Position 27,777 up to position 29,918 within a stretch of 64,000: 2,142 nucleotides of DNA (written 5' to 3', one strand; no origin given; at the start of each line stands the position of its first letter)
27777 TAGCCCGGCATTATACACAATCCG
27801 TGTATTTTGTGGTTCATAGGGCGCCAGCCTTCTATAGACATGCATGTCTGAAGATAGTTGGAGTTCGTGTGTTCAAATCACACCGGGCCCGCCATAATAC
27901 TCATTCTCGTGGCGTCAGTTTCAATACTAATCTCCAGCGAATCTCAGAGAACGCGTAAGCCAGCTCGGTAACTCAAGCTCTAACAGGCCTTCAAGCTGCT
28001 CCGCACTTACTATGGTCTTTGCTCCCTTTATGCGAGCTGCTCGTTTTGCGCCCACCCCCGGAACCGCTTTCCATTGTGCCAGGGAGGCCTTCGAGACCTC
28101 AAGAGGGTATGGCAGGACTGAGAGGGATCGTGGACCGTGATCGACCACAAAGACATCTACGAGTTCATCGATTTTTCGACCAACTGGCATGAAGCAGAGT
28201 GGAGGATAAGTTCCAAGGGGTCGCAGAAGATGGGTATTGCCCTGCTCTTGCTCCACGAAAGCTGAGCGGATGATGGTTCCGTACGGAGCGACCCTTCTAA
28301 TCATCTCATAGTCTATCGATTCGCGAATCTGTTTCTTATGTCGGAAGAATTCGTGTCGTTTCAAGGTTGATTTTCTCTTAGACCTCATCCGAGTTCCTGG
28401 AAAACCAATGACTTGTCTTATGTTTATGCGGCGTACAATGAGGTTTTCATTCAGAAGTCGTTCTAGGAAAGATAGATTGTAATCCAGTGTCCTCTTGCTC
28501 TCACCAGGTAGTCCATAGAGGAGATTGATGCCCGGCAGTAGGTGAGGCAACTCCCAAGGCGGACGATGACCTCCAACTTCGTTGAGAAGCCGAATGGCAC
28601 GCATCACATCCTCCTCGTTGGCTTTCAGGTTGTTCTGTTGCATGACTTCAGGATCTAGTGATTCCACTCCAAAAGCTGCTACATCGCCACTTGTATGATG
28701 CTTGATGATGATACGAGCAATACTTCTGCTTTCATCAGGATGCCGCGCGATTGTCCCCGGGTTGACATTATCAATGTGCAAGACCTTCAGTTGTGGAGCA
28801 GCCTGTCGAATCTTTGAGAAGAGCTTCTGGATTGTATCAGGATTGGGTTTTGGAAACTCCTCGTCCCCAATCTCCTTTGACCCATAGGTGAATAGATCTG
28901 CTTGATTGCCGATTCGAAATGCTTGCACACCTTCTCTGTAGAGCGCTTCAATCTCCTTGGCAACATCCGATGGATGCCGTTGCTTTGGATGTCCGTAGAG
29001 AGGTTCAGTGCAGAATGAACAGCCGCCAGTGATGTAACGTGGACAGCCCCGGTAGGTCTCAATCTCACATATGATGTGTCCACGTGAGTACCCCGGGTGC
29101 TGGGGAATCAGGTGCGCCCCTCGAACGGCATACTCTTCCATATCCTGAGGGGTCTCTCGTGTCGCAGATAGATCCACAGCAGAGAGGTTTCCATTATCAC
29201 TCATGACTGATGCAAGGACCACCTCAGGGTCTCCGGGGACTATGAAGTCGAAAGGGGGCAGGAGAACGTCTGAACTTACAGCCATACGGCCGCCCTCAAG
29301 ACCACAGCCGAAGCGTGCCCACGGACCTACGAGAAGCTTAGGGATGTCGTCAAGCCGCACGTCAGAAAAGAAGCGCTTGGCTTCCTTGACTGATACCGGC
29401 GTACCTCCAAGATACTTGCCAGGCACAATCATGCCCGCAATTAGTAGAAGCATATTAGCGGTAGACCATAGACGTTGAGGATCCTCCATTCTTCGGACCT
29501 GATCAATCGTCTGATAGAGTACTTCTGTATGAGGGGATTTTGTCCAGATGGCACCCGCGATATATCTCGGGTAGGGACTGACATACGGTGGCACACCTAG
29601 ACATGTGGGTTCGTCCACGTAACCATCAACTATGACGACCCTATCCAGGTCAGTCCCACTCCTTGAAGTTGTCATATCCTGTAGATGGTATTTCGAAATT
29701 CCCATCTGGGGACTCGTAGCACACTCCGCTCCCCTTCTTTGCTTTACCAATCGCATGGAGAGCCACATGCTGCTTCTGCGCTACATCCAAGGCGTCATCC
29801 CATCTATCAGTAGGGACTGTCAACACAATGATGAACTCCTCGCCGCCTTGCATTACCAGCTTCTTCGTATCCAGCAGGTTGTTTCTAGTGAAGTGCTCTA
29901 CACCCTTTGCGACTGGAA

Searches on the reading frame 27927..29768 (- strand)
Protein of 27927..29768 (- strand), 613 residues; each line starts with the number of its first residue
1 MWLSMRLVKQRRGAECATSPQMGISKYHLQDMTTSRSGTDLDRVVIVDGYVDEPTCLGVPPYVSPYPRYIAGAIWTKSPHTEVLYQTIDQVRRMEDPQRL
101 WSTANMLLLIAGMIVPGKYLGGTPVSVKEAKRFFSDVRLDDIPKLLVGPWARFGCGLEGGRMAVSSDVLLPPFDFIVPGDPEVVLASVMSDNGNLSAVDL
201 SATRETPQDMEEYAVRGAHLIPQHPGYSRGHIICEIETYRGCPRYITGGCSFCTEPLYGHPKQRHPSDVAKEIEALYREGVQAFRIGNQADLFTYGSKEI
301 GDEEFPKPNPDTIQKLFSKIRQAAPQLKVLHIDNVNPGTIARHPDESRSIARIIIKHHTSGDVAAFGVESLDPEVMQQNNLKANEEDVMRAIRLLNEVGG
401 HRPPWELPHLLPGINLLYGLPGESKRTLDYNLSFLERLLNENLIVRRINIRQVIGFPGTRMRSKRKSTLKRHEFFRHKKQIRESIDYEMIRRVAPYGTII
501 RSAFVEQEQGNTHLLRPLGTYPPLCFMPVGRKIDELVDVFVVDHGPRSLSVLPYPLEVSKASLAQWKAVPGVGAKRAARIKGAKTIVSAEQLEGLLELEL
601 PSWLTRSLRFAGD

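Call 4: search_protein_families(library=pfam, proteins=[window:27927-29768:-])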
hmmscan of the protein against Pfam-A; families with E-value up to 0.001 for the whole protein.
window:27927-29768:- (613 aa): 2 families
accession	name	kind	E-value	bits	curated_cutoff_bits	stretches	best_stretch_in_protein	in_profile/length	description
PF04055.27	Radical_SAM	-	1.1e-10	42.3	29.5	1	236-428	1-159/166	Radical SAM superfamily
PF00633.29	HHH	-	0.00036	20.7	24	1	559-581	6-28/30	Helix-hairpin-helix motif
